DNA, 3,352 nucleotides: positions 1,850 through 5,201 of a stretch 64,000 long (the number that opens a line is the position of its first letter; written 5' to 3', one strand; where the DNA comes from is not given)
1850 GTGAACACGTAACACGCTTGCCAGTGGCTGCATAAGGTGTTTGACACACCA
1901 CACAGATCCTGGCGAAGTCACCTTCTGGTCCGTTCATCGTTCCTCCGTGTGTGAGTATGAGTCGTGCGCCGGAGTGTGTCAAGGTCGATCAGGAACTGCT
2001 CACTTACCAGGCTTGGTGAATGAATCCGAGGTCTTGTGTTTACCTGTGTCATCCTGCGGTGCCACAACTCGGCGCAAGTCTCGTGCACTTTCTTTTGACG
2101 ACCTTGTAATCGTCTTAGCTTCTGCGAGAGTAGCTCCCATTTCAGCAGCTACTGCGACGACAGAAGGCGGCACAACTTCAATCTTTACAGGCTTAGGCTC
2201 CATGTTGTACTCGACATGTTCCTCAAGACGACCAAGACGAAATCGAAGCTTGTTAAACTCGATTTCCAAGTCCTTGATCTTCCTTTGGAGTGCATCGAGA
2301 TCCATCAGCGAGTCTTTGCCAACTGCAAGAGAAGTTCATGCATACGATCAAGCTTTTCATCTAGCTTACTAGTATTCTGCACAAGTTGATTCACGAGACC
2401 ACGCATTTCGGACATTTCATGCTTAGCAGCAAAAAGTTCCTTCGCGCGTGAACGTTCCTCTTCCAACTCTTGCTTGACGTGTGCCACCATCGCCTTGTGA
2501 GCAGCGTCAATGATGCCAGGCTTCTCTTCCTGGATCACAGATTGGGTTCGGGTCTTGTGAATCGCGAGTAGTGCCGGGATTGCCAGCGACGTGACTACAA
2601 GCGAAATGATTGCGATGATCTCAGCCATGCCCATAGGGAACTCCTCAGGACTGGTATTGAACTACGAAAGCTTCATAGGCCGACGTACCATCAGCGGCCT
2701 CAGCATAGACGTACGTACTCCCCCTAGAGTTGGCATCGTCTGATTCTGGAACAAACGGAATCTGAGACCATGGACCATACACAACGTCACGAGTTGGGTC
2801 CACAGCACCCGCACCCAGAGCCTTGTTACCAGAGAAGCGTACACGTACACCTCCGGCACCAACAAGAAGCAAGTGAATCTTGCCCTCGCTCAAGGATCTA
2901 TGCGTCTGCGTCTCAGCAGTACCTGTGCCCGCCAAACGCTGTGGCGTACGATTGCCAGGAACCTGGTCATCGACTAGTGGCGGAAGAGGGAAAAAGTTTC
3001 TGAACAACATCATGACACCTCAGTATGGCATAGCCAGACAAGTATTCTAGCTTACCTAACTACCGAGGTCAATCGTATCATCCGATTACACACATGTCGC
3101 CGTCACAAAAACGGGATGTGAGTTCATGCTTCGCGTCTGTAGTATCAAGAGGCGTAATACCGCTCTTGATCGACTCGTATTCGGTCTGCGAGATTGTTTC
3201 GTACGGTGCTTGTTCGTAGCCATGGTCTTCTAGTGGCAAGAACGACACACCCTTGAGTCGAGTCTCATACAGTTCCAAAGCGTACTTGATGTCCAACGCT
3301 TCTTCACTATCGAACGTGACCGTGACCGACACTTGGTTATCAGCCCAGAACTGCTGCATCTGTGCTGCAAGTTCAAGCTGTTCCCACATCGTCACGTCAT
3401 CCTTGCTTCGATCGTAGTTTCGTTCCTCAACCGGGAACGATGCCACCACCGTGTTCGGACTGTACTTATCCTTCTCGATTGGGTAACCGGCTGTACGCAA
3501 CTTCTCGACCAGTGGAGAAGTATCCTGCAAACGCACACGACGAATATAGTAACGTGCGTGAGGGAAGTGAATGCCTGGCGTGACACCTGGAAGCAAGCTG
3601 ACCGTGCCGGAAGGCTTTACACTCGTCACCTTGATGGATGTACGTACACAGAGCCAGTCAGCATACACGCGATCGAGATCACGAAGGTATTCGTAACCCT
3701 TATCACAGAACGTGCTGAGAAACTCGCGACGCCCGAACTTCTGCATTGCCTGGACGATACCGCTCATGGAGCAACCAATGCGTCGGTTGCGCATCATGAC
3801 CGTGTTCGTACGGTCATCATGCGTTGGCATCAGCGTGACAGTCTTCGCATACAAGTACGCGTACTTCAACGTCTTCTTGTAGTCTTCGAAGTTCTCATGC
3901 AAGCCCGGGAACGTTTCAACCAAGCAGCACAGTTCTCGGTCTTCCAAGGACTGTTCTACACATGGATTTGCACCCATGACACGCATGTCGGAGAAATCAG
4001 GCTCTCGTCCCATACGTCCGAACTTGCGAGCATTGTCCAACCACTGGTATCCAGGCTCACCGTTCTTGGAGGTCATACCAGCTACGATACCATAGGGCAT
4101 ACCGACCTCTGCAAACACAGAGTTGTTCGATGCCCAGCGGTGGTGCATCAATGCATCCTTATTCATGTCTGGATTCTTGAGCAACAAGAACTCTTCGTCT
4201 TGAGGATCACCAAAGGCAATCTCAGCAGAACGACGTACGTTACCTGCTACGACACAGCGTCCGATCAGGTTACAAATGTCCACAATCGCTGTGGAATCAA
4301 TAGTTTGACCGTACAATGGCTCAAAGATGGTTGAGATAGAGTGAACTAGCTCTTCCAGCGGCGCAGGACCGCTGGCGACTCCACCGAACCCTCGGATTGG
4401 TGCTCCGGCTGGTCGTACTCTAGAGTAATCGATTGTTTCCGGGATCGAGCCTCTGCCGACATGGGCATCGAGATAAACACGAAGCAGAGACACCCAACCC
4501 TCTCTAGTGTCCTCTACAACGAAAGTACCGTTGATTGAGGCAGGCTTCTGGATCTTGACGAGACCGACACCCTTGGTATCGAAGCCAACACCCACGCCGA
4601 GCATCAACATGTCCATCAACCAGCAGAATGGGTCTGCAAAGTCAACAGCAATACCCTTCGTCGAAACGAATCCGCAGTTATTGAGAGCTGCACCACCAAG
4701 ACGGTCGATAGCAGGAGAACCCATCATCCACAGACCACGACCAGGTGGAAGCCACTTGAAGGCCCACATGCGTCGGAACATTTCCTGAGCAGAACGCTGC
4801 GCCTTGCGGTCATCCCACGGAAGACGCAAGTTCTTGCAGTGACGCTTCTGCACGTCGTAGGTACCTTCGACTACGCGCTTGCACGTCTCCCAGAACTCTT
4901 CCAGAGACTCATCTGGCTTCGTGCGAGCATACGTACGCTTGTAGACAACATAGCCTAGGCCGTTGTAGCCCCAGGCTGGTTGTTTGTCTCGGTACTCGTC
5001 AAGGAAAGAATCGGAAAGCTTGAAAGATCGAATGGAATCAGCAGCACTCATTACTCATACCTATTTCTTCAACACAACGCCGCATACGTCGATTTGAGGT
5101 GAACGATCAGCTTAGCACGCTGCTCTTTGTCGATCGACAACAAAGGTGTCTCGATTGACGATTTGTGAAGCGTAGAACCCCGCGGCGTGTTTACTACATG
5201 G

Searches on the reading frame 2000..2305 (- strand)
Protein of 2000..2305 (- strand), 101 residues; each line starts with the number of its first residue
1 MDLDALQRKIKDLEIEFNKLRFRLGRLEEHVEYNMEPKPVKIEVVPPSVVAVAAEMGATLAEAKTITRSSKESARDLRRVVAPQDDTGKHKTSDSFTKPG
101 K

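Call 74: search_protein_families(library=pfam, alignment_id=A5, max_evalue=0.001)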
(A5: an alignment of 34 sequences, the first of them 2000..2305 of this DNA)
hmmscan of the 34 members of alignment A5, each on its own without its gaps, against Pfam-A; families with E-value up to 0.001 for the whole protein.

A. member 1, window:2000-2305:- (101 aa): 0 families

B. families by the number of members that match (of 34 scanned): 1 family
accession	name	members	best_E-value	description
PF04664.18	OGFr_N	1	9.3e-14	Opioid growth factor receptor (OGFr) conserved region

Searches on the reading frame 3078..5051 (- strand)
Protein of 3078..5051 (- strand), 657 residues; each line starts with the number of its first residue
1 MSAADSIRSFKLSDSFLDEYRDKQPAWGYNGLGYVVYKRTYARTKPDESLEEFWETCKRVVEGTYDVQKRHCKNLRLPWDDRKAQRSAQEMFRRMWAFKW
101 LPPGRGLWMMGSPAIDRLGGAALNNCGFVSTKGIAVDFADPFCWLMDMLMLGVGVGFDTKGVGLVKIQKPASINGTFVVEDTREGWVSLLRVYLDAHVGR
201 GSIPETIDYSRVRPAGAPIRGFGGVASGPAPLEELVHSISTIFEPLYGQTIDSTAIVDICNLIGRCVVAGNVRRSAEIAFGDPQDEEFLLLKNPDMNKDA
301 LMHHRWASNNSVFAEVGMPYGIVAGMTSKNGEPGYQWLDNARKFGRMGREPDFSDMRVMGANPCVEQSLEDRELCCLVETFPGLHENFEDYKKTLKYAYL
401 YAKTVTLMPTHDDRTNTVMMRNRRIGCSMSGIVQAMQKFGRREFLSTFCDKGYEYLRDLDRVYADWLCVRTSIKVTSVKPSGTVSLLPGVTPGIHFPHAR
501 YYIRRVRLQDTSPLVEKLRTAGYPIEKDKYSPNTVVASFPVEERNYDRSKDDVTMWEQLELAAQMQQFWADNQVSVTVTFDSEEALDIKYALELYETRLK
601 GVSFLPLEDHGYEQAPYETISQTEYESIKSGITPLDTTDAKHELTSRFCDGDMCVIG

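Call 20: find_encoding_contigs(protein=window:3078-5051:-, flank=10000, max_places=10)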
Protein window:3078-5051:- (657 aa): no gene with exactly this product is on record in the collection.

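Call 22: find_related_loci(query=window:3078-5051:-, collection=viral_contigs, flank=10000)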
Query window:3078-5051:- (657 aa) in viral_contigs; peptide patterns used: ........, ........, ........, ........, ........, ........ (x = any residue, [..] = any of these).
17 stretches matched a pattern; 7 encode a relative of the query (tblastn E <= 1e-3); 7 distinct loci.
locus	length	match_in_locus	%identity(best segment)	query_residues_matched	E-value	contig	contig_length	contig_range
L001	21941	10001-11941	69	8-656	0e+0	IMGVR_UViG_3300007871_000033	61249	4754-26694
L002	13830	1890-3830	65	8-656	0e+0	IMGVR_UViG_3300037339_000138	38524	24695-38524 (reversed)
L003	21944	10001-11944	62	7-656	0e+0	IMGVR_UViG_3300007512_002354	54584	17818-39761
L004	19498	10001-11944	61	7-656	0e+0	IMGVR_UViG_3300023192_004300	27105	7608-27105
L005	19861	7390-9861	74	272-656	2e-157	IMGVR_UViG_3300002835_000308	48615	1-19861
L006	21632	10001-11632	50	8-377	1e-82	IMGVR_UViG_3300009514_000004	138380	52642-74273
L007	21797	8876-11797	68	6-656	0e+0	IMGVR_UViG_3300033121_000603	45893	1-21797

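Call 94: search_dna_similar(query=window:3078-5051:-, collection=phages, mode=protein, max_rows=12)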
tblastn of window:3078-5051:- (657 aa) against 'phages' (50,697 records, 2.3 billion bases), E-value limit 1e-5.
Records with a match: 1219; places in all: 1219; records where one place covers at least 80% of the query: 1140.
Best place of each record, by identity: <60% 1219.
By first word of the organism name: Mycobacterium 709; Streptomyces 299; Rhodococcus 47; Gordonia 28; Roseobacter 23; Pseudomonas 15; Thermus 13; Synechococcus 9; Nodularia 9; Sinorhizobium 8; and 25 more.
By host as written in the record: Mycobacterium smegmatis mc2 155 524; Mycobacterium smegmatis mc#155 96; Streptomyces griseus ATCC 10137 82; Streptomyces lividans JI 1326 58; - 37; Rhodococcus erythropolis RIA 643 37; Mycobacterium smegmatis mc2155 30; Gordonia terrae 3612 24; and 111 more.
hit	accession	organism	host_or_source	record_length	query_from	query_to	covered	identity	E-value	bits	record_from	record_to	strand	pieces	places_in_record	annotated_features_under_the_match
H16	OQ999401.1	Actinomycetia phage DSL-LC01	Actinomycetia bacterium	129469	6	656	99%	45.8%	6e-168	538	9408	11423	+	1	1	ribonucleoside-triphosphate reductase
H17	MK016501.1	Mycobacterium phage Nebkiss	Mycobacterium smegmatis mc2 155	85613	6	656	99%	43.8%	4e-166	533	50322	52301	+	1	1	88: ribonucleotide reductase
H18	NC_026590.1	Mycobacterium phage Gaia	Mycobacterium smegmatis mc2 155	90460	6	656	99%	43.8%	4e-166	533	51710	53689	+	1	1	89: ribonucleotide reductase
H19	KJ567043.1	Mycobacterium phage Gaia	Mycobacterium smegmatis mc2 155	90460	6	656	99%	43.8%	4e-166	533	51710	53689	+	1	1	89: ribonucleotide reductase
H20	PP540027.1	Maribacter phage Panino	Maribacter halichondriae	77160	28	643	94%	36.9%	2e-101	345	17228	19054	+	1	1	ribonucleotide reductase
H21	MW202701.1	Caudoviricetes sp.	Manatee Spring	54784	29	628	91%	37.3%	7e-103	350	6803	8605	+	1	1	rnr iI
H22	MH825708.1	Mycobacterium phage NearlyHeadless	Mycobacterium smegmatis mc2 155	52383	33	656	95%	31.5%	2e-63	234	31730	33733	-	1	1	47: ribonucleotide reductase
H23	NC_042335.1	Mycobacterium phage Saintus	Mycobacterium smegmatis mc2 155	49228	33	656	95%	31.5%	3e-63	233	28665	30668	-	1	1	42: ribonucleotide reductase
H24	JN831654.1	Mycobacterium phage Saintus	Mycobacterium smegmatis mc2 155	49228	33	656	95%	31.5%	3e-63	233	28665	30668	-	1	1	42: ribonucleotide reductase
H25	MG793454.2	Mycobacterium phage SWU2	Mycobacterium smegmatis MC2 155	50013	27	627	91%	32.6%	7e-62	229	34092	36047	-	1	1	ribonucleotide reductase of class II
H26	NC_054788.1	Mycobacterium phage SWU2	Mycobacterium smegmatis MC2 155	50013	27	627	91%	32.6%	7e-62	229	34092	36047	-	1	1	ribonucleotide reductase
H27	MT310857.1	Mycobacterium phage Danforth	Mycobacterium smegmatis mc#155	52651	33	656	95%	31.1%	6e-60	224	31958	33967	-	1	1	47: ribonucleotide reductase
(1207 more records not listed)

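Call 95: get_annotated_region(hit=H16, flank=10000)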
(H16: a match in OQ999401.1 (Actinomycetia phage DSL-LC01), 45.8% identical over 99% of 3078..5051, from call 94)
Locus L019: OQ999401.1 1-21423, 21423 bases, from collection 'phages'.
description: Actinomycetia phage DSL-LC01, complete genome.
organism: Actinomycetia phage DSL-LC01 (NCBI taxid 3058956)
taxonomy: Viruses; Duplodnaviria; Heunggongvirae; Uroviricota; Caudoviricetes
host: Actinomycetia bacterium; source: water sample of Dishui Lake; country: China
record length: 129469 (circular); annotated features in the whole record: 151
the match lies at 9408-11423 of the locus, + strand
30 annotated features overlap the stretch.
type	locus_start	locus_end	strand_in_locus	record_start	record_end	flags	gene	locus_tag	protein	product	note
CDS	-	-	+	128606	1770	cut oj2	-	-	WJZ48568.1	DNA primase/helicase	-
CDS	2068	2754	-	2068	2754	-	-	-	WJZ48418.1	recombinase family protein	-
CDS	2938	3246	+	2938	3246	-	-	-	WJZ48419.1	hypothetical protein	-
CDS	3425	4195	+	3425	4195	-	-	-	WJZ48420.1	transglycosylase SLT domain 1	-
CDS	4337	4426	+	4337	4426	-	-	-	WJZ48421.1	hypothetical protein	-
CDS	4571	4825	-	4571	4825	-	-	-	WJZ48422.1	hypothetical protein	-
CDS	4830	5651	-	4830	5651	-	-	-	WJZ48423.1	D-alanyl-D-alanine carboxypeptidase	VanY D-alanyl-D-alanine carboxypeptidase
CDS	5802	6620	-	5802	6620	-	-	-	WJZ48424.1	TauD/TfdA family dioxygenase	-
CDS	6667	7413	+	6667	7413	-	-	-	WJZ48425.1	methyltransferase domain-containing protein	-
CDS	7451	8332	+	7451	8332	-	-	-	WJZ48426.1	beta-mannosyltransferase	-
CDS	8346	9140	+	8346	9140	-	-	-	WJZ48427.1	Fpg/Nei family DNA glycosylase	-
CDS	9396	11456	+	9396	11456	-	-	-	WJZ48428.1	ribonucleoside-triphosphate reductase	-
CDS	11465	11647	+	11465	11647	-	-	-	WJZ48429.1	hypothetical protein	-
CDS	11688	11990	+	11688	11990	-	-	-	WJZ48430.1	hypothetical protein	-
CDS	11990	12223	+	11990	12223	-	-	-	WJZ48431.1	hypothetical protein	-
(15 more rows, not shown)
